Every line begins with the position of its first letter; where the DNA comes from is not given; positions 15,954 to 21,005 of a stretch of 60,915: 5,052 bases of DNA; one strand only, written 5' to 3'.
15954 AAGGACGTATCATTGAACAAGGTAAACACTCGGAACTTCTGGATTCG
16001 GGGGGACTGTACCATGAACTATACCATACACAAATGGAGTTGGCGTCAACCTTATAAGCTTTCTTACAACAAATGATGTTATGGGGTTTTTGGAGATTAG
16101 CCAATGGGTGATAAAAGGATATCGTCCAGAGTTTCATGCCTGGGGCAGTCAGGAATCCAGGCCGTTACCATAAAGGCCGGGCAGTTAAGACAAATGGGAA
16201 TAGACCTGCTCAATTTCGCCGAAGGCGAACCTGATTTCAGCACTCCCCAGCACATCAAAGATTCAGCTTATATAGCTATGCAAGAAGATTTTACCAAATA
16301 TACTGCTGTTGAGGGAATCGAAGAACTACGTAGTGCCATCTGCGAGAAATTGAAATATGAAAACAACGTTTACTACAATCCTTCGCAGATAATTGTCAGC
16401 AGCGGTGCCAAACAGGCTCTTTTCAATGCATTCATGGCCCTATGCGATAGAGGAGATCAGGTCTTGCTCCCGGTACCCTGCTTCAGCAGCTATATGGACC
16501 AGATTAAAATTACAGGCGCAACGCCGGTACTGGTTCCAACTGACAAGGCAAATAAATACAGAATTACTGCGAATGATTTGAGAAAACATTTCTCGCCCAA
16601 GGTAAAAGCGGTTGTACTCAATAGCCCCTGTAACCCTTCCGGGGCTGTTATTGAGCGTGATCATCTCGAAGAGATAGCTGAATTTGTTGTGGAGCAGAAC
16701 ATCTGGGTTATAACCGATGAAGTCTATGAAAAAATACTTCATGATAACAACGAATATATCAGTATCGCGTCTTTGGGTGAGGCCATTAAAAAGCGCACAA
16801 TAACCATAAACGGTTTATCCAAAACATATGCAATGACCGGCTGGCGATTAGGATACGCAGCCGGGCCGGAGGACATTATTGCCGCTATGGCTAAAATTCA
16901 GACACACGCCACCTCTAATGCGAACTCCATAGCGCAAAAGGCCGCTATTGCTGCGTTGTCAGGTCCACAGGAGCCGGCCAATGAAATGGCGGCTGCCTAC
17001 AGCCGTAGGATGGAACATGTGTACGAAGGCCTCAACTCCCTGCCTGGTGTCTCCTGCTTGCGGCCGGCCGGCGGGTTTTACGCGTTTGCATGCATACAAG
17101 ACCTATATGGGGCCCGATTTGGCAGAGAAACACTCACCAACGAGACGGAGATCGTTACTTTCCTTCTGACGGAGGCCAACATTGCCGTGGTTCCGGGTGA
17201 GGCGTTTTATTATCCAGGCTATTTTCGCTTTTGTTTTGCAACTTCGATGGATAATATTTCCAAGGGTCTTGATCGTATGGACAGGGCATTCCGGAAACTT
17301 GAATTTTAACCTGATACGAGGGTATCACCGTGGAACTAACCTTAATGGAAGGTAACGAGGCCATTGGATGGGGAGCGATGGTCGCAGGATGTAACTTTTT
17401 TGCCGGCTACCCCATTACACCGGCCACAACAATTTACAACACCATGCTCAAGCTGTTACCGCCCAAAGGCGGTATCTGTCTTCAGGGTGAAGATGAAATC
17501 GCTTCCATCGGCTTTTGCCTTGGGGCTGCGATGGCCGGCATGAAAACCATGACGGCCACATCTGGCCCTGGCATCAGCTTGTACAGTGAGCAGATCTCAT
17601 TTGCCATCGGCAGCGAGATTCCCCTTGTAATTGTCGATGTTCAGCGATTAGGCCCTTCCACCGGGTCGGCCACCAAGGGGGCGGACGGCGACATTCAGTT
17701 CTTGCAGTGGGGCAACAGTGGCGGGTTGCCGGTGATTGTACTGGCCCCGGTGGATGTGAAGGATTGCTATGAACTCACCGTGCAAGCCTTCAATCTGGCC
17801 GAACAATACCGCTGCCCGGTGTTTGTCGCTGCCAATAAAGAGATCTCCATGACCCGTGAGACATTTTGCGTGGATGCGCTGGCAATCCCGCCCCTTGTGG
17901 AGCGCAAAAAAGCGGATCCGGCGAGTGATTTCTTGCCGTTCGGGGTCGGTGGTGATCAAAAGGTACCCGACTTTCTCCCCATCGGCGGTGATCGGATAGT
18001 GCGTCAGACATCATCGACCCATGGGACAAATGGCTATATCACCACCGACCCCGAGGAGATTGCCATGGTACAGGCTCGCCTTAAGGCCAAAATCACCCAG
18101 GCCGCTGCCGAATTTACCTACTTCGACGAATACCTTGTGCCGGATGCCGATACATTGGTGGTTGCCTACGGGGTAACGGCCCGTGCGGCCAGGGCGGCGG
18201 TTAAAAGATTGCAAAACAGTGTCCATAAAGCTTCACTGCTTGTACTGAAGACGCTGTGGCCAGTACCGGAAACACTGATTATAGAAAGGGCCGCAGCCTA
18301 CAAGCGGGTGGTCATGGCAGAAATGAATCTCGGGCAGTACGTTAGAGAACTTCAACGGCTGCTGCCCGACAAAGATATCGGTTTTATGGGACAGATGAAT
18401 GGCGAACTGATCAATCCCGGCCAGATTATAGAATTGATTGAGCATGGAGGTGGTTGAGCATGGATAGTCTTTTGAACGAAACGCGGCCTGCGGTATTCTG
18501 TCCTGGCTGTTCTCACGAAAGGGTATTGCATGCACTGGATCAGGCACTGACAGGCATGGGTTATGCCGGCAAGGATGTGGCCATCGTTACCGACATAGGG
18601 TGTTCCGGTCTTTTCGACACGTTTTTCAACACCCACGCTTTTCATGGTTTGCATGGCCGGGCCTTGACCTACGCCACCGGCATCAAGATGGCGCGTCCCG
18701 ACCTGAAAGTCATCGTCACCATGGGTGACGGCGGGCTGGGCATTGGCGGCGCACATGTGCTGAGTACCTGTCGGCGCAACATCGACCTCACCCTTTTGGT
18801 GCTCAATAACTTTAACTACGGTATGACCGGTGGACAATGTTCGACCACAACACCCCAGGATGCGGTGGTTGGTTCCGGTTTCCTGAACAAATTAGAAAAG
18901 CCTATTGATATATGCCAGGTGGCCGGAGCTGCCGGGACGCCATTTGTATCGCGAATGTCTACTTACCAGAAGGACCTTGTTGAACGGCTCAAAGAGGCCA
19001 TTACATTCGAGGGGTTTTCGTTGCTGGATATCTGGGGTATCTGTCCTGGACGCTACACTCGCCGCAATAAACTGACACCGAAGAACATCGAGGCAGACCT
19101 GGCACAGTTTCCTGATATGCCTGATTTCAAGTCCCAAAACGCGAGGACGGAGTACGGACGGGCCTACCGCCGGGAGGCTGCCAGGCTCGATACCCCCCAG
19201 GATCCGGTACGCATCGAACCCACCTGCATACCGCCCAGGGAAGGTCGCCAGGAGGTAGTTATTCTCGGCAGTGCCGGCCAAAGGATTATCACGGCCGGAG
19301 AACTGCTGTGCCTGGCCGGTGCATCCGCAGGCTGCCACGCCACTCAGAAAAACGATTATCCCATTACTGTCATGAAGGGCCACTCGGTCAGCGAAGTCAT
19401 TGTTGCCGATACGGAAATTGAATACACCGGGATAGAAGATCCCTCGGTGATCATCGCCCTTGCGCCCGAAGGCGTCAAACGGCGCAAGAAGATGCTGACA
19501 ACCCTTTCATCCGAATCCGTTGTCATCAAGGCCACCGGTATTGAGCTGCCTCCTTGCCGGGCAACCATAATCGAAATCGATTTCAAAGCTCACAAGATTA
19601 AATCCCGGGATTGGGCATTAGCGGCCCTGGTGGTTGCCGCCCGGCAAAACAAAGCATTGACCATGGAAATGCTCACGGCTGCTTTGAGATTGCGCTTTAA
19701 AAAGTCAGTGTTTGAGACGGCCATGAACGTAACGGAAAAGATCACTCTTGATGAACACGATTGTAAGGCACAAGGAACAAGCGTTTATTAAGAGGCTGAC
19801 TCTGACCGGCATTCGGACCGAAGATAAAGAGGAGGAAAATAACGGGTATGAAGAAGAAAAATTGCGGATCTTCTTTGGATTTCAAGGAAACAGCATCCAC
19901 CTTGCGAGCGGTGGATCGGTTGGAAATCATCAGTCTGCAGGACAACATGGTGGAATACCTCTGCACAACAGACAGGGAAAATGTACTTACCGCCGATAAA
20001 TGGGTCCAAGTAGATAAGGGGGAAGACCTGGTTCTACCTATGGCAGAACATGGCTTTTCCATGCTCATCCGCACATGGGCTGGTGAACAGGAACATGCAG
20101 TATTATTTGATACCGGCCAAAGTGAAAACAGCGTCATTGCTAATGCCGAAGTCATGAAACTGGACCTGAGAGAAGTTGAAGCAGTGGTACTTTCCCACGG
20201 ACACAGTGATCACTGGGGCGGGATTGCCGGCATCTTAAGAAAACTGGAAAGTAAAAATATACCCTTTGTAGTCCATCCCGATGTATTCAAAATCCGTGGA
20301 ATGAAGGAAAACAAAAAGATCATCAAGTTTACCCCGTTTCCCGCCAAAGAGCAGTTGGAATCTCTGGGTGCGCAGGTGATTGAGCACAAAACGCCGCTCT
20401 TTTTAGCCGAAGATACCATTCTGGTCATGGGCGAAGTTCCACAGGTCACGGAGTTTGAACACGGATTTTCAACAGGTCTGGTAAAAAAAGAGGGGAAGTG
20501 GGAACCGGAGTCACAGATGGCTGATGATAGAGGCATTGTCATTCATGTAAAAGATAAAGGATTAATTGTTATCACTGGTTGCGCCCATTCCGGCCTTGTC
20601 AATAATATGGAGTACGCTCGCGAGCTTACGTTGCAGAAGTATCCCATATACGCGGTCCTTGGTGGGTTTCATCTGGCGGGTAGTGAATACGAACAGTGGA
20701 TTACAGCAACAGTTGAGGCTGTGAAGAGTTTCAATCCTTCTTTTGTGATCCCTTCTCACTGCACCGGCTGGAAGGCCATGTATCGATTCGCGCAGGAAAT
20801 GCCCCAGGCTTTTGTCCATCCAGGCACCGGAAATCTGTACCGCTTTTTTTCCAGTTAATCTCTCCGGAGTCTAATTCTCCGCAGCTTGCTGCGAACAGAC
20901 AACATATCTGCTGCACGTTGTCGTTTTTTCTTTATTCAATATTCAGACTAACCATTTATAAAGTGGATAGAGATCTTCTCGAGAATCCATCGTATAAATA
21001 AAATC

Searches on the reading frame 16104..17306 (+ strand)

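Call 57: search_protein_families(library=pfam, proteins=[window:16104-17306:+], max_evalue=0.00001)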
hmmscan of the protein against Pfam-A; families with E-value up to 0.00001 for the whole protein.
window:16104-17306:+ (401 aa): 3 families
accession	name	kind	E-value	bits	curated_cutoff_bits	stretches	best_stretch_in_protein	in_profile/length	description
PF00155.27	Aminotran_1_2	-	1.3e-74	252.1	19.7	1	34-391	2-360/361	Aminotransferase class I and II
PF01053.26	Cys_Met_Meta_PP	-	9.9e-07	28.1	27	1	96-208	71-176/381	Cys/Met metabolism PLP-dependent enzyme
PF01276.26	OKR_DC_1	-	9.5e-06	25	27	0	63-159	51-147/417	Orn/Lys/Arg decarboxylase, major domain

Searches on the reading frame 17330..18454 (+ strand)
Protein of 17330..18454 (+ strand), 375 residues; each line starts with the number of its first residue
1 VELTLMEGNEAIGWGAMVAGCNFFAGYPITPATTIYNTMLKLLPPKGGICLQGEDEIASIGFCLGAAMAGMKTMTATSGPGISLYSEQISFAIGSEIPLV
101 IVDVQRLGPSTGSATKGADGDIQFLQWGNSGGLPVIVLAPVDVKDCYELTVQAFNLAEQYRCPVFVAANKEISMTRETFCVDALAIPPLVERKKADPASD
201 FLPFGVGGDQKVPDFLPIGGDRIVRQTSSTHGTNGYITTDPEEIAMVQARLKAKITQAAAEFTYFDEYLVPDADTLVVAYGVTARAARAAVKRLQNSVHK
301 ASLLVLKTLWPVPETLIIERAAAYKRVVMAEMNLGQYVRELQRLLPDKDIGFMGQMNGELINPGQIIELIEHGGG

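Call 57: search_protein_families(library=pfam, proteins=[window:17330-18454:+], max_evalue=0.00001)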
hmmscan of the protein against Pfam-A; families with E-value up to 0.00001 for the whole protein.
window:17330-18454:+ (375 aa): 2 families
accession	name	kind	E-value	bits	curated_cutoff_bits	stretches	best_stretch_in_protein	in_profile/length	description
PF01855.24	POR_N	-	3e-50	171.6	27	1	15-241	2-223/231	Pyruvate flavodoxin/ferredoxin oxidoreductase, thiamine diP-bdg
PF17147.9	PFOR_II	-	3.3e-14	53.5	27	1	273-366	1-102/102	Pyruvate:ferredoxin oxidoreductase core domain II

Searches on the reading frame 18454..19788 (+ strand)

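Call 57: search_protein_families(library=pfam, proteins=[window:18454-19788:+], max_evalue=0.00001)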
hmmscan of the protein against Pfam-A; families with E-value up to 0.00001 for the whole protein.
window:18454-19788:+ (445 aa): 2 families
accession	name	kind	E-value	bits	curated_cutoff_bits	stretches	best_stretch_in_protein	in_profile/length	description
PF02775.26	TPP_enzyme_C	-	4.7e-29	101.6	21.9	1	47-193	1-151/151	Thiamine pyrophosphate enzyme, C-terminal TPP binding domain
PF01558.24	POR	-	2.8e-11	44.3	27.4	1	275-423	2-149/173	Pyruvate ferredoxin/flavodoxin oxidoreductase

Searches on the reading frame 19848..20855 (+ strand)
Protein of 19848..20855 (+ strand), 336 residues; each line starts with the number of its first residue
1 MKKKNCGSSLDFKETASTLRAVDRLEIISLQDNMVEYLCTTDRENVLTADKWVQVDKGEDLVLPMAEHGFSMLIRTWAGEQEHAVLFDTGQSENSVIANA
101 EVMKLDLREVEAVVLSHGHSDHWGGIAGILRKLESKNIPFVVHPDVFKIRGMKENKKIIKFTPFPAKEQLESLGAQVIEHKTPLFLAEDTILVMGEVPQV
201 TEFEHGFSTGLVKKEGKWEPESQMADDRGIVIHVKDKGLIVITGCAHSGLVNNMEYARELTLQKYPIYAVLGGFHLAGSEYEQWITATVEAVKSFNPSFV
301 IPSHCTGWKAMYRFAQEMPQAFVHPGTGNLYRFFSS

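Call 57: search_protein_families(library=pfam, proteins=[window:19848-20855:+], max_evalue=0.00001)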
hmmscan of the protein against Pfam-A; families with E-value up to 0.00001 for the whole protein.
window:19848-20855:+ (336 aa): 2 families
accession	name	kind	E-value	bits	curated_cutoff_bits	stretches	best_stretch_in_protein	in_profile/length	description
PF00753.33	Lactamase_B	-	1.3e-09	38.7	22.7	1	69-134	6-68/196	Metallo-beta-lactamase superfamily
PF12706.13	Lactamase_B_2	-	6.9e-08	32.8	27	1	84-147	2-67/200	Beta-lactamase superfamily domain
